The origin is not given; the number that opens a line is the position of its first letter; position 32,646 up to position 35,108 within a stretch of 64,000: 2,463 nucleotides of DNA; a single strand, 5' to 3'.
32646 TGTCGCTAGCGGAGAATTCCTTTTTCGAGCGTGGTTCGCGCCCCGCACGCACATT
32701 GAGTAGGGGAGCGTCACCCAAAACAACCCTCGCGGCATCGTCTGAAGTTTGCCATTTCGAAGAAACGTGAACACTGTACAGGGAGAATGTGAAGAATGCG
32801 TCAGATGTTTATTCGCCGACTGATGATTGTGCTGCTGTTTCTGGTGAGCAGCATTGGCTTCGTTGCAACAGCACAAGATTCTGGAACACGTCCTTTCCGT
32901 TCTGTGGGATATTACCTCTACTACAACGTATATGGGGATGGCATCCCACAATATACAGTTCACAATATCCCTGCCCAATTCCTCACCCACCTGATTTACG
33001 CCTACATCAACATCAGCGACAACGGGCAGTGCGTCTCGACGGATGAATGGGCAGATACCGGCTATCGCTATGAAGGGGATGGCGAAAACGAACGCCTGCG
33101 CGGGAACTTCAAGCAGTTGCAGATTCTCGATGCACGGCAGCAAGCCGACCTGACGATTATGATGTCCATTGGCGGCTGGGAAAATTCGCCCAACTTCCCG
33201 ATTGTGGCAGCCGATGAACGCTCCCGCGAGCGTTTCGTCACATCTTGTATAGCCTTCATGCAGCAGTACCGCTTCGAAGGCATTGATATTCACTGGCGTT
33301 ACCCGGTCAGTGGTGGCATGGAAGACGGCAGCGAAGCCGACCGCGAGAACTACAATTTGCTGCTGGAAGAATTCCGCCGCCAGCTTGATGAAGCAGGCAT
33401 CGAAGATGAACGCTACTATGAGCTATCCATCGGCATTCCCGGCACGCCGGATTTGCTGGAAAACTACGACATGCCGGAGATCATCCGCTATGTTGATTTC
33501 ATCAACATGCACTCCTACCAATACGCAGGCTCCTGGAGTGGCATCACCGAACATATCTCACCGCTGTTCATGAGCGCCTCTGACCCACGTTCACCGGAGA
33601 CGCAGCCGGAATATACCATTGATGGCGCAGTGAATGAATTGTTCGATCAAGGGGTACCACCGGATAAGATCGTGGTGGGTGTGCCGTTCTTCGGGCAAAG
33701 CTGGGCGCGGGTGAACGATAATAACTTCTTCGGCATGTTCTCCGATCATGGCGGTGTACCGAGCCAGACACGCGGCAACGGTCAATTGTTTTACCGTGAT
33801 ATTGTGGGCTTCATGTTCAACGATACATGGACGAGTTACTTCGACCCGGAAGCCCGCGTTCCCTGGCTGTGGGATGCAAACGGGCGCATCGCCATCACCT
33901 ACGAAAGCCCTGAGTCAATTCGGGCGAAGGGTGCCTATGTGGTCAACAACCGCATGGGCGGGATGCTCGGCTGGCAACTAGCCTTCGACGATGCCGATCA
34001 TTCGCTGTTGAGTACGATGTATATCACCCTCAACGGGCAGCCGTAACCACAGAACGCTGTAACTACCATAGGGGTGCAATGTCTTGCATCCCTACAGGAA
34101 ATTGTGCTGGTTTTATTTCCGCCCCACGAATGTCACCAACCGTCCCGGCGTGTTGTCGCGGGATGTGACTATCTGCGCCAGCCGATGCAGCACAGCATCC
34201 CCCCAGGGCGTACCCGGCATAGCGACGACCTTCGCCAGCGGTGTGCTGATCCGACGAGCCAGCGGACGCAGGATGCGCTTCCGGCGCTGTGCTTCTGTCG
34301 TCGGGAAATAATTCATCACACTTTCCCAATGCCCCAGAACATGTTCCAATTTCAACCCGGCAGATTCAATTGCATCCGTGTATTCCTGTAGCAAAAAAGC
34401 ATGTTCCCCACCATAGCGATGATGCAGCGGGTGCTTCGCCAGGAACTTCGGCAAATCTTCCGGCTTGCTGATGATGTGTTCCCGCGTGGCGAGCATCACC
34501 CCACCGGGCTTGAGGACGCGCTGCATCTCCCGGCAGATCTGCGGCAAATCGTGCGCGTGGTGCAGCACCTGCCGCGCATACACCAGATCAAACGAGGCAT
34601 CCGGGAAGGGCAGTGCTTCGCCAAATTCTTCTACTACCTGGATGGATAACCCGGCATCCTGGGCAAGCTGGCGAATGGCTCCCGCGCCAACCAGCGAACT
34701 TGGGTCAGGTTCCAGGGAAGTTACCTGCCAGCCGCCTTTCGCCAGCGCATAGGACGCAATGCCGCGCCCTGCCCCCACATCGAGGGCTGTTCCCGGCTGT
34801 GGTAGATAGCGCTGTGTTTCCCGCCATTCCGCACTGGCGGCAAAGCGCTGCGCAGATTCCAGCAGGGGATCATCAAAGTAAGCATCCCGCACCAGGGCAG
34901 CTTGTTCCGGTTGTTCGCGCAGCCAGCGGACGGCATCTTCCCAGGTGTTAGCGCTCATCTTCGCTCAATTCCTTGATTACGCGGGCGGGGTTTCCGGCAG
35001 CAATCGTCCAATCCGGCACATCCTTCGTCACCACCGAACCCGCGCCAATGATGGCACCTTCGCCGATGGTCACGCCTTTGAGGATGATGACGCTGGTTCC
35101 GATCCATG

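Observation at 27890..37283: Candidate undescribed envelope-glycan system: VWA-fused processive synthase, GT-C partner, catalytically dead GH18 and a Nod-like tailoring operon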

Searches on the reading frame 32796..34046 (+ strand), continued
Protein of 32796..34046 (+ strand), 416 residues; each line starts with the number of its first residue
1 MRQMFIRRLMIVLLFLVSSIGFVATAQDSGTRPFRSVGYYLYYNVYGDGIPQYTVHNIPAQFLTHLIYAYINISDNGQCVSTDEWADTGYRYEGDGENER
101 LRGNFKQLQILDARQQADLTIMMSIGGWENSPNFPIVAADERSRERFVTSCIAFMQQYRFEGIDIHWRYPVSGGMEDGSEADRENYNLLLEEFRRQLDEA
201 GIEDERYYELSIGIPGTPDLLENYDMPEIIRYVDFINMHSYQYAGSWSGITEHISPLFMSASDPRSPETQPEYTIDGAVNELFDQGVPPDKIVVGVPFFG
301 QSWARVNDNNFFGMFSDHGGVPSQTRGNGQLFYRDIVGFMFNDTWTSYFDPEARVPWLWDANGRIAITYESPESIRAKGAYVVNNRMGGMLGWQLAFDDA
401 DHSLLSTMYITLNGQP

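Call 19: find_encoding_contigs(protein=P0022, flank=10000, max_places=2)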
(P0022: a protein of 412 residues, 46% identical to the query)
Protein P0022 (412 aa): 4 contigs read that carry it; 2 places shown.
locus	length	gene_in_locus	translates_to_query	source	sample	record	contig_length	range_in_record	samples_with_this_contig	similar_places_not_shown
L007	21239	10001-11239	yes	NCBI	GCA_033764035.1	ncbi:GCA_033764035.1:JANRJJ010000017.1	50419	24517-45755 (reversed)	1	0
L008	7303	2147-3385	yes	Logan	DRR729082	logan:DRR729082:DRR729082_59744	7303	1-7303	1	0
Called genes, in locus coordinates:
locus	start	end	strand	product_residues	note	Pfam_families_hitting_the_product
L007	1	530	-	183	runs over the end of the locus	PF00565:SNase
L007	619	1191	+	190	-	PF00440:TetR_N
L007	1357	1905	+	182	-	PF04264:YceI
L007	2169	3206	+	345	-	PF01183:Glyco_hydro_25, PF08239:SH3_3 (weak)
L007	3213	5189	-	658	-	PF13231:PMT_2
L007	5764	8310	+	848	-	PF01476:LysM, PF05489:Phage_tail_X (faint), PF23457:LysM2_NFP (faint), PF01476:LysM, PF13506:Glyco_transf_21, PF00535:Glycos_transf_2, PF13641:Glyco_tranf_2_3, PF13632:Glyco_trans_2_3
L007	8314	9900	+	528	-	PF13231:PMT_2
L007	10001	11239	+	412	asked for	PF00704:Glyco_hydro_18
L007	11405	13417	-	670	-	PF00069:Pkinase, PF07714:PK_Tyr_Ser-Thr, PF13407:Peripla_BP_4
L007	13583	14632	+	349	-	PF13529:Peptidase_C39_2, PF07719:TPR_2 (faint), PF00515:TPR_1 (faint)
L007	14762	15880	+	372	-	PF00106:adh_short (weak), PF01073:3Beta_HSD, PF01370:Epimerase, PF02719:Polysacc_synt_2, PF05368:NmrA, PF07993:NAD_binding_4 (weak), PF13460:NAD_binding_10, PF16363:GDP_Man_Dehyd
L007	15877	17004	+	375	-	PF04321:RmlD_sub_bind, PF01073:3Beta_HSD, PF01370:Epimerase, PF02719:Polysacc_synt_2, PF07993:NAD_binding_4, PF08659:KR (weak), PF16363:GDP_Man_Dehyd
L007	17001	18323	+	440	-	PF04055:Radical_SAM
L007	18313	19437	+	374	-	PF13439:Glyco_transf_4, PF13579:Glyco_trans_4_4, PF13692:Glyco_trans_1_4, PF00534:Glycos_transf_1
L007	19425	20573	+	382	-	PF13524:Glyco_trans_1_2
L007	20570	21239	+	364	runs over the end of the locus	PF13524:Glyco_trans_1_2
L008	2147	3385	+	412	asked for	PF00704:Glyco_hydro_18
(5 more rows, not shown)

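Call 51: find_encoding_contigs(protein=P0044, flank=8000, max_places=1)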
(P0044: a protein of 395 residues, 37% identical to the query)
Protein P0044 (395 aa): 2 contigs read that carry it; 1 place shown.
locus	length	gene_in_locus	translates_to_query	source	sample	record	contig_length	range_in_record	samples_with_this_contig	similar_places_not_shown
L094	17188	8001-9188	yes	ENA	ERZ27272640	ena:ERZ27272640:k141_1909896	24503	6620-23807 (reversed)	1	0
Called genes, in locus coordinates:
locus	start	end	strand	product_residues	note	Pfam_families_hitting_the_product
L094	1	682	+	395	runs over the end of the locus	PF13412:HTH_24 (weak), PF00480:ROK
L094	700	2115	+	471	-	PF00480:ROK (faint)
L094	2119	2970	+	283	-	PF02585:PIG-L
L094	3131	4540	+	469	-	PF01547:SBP_bac_1, PF13416:SBP_bac_8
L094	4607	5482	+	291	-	PF00528:BPD_transp_1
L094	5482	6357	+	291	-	PF00528:BPD_transp_1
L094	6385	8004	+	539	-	PF00933:Glyco_hydro_3, PF01915:Glyco_hydro_3_C (weak)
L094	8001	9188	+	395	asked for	PF00704:Glyco_hydro_18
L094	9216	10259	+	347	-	PF01380:SIS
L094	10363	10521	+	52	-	-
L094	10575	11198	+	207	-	PF12645:HTH_16 (faint), PF04542:Sigma70_r2, PF08281:Sigma70_r4_2, PF04545:Sigma70_r4 (faint)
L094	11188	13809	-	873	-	PF01381:HTH_3, PF13560:HTH_31 (weak), PF13191:AAA_16 (weak), PF00931:NB-ARC, PF05729:NACHT, PF13401:AAA_22 (weak), PF25872:HTH_77 (weak), PF13424:TPR_12 (weak), +9 more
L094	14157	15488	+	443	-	PF00155:Aminotran_1_2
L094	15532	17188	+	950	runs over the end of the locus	PF04107:GCS2 (faint), PF01546:Peptidase_M20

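Call 52: find_encoding_contigs(protein=P0042, flank=8000, max_places=1)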
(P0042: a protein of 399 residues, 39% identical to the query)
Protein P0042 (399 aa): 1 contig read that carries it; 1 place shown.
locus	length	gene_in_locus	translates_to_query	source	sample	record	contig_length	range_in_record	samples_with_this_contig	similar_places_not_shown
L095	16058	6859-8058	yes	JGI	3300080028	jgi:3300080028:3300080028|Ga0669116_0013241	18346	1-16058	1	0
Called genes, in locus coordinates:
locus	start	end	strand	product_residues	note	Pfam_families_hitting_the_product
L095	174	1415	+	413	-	PF00155:Aminotran_1_2, PF00266:Aminotran_5, PF01053:Cys_Met_Meta_PP (weak)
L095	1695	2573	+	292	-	PF00135:COesterase, PF20434:BD-FAE, PF12146:Hydrolase_4 (faint), PF07859:Abhydrolase_3, PF00326:Peptidase_S9 (weak)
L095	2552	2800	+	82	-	-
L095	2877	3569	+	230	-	PF08450:SGL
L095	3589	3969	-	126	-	PF01741:MscL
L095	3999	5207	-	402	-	PF04188:Mannosyl_trans2 (weak)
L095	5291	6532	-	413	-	PF00270:DEAD, PF00271:Helicase_C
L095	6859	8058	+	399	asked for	PF00704:Glyco_hydro_18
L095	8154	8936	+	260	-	PF00657:Lipase_GDSL, PF13472:Lipase_GDSL_2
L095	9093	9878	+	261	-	PF03328:HpcH_HpaI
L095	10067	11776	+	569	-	PF03060:NMO, PF21607:FabD_helical_ins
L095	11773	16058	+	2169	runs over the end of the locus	PF00109:ketoacyl-synt, PF02801:Ketoacyl-synt_C, PF16197:KAsynt_C_assoc, PF00698:Acyl_transf_1, PF00550:PP-binding (weak), PF08659:KR, PF00106:adh_short, PF14765:PS-DH, +1 more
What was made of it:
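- Two Glu-type relatives examined do not lie next to a GT2/GT-C pair; one sits in a chitooligosaccharide-utilisation-type locus (calls 51, 52).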

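Call 88: find_encoding_contigs(protein=P0039, flank=5000, max_places=2)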
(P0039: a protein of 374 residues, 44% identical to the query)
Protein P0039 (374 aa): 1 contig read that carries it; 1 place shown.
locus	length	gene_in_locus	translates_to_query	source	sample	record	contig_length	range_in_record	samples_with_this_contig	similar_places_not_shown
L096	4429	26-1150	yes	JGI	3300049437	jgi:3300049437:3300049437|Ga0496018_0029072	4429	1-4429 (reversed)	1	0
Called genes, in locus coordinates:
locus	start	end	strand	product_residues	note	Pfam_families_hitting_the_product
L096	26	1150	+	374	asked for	PF00704:Glyco_hydro_18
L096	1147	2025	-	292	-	PF02645:DegV, PF13684:FakA-like_C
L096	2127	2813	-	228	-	PF01895:PhoU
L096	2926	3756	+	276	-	PF01209:Ubie_methyltran, PF01795:Methyltransf_5 (weak), PF13489:Methyltransf_23, PF08241:Methyltransf_11, PF08242:Methyltransf_12, PF13649:Methyltransf_25, PF13847:Methyltransf_31, PF05148:Methyltransf_8 (weak)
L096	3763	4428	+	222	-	?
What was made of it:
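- Tried and rejected: The context of P0039, the Glu-type sister of the Arg clade, was cut off by the contig end (call 88).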

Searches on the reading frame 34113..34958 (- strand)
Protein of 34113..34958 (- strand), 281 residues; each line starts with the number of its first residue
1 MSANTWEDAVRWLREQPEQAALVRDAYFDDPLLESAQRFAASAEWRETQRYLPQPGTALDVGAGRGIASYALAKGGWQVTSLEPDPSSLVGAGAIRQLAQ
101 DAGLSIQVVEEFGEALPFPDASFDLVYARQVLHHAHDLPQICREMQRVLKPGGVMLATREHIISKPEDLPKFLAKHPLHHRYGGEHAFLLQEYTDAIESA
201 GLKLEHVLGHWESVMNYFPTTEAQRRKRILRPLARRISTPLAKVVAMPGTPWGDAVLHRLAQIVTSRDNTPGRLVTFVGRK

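Call 4: search_protein_families(library=pfam, proteins=[window:34113-34958:-], max_evalue=0.01)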
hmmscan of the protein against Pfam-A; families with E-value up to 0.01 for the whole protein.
window:34113-34958:- (281 aa): 9 families
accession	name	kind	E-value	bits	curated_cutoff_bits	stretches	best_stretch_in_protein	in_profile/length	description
PF08241.18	Methyltransf_11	-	5.4e-23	81.9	21.2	1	59-156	1-94/95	Methyltransferase domain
PF13649.12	Methyltransf_25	-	7.6e-18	65.4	27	1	59-153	2-97/97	Methyltransferase domain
PF08242.18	Methyltransf_12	-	7.5e-15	55.9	30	1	59-154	1-97/98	Methyltransferase domain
PF13489.12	Methyltransf_23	-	8.4e-15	55.3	27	1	47-158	12-117/164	Methyltransferase domain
PF13847.12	Methyltransf_31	-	1.4e-13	51.2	27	1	57-161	6-113/145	Methyltransferase domain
PF01209.24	Ubie_methyltran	-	2.6e-07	30.7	20.1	1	57-157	50-151/233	ubiE/COQ5 methyltransferase family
PF03848.20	TehB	-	7.3e-05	22.7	20.4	1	54-156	30-131/193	Tellurite resistance protein TehB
PF03141.22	Methyltransf_29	-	0.0018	17.4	23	1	57-165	120-225/506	Putative S-adenosyl-L-methionine-dependent methyltransferase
PF08003.17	Methyltransf_9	-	0.0043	16.5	23.8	1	56-156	117-216/315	Protein of unknown function (DUF1698)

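Call 5: search_protein_families(library=ncbifam, proteins=[window:34113-34958:-], max_evalue=0.01)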
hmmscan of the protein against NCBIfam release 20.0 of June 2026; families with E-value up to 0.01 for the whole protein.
window:34113-34958:- (281 aa): 32 families (the best 25 are shown)
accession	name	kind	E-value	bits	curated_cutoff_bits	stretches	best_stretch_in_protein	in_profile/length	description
NF045667.1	MTase_DVU1556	equivalog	8.9e-12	44.9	155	1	55-206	23-164/213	DVU_1556 family methyltransferase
TIGR02072.1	BioC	equivalog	5.1e-11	42.8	184.95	1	52-157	32-132/244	malonyl-ACP O-methyltransferase BioC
NF045649.1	2X_seleno_MduS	exception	6.8e-11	41.7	380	1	58-156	45-146/338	methyltransferase domain-containing selenoprotein MduS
TIGR01983.1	UbiG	equivalog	1.6e-10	40.7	102.95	1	57-157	52-151/228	bifunctional 2-polyprenyl-6-hydroxyphenol methylase/3-demethylubiquinol 3-O-methyltransferase UbiG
NF047649.1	MTase_UXPK_star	exception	3.3e-10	39.5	460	1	55-159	77-183/283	methyltransferase/UXPK-star double selenoprotein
NF041675.1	sarc_dimgly_tmase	equivalog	4e-10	40.1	550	1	52-159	64-171/278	sarcosine/dimethylglycine N-methyltransferase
NF001241.0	PRK00216.1-2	equivalog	1.7e-09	37.7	327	1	43-156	37-146/231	demethylmenaquinone methyltransferase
NF041537.1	ArsM_AhpD_UU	exception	2.4e-09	36.4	510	1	57-158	79-181/345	arsenite methyltransferase/AhpD domain selenoprotein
TIGR01934.1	MenG_MenH_UbiE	subfamily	7.4e-09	35.2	158.35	1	54-156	39-140/223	ubiquinone/menaquinone biosynthesis methyltransferase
NF007610.0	PRK10258.1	equivalog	1.3e-08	34.5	342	1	56-158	44-139/251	malonyl-ACP O-methyltransferase BioC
NF004452.0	PRK05785.1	equivalog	5.5e-08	32.6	207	1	49-150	46-138/228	hypothetical protein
NF008405.0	PRK11207.1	equivalog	1e-07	31.6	218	1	54-156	30-131/198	tellurite resistance methyltransferase TehB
NF008992.0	PRK12335.1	equivalog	2.1e-07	30.4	303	1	53-156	121-222/289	SAM-dependent methyltransferase TehB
NF052510.1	methyltran_MpqE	exception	2.3e-07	30.4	335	1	54-156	46-150/234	methyl-plastoquinone biosynthesis methyltransferase MpqE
NF045823.1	PthPhpthDimycoMt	equivalog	3.2e-07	29.8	300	1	105-177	114-186/256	phthiotriol/phenolphthiotriol dimycocerosates methyltransferase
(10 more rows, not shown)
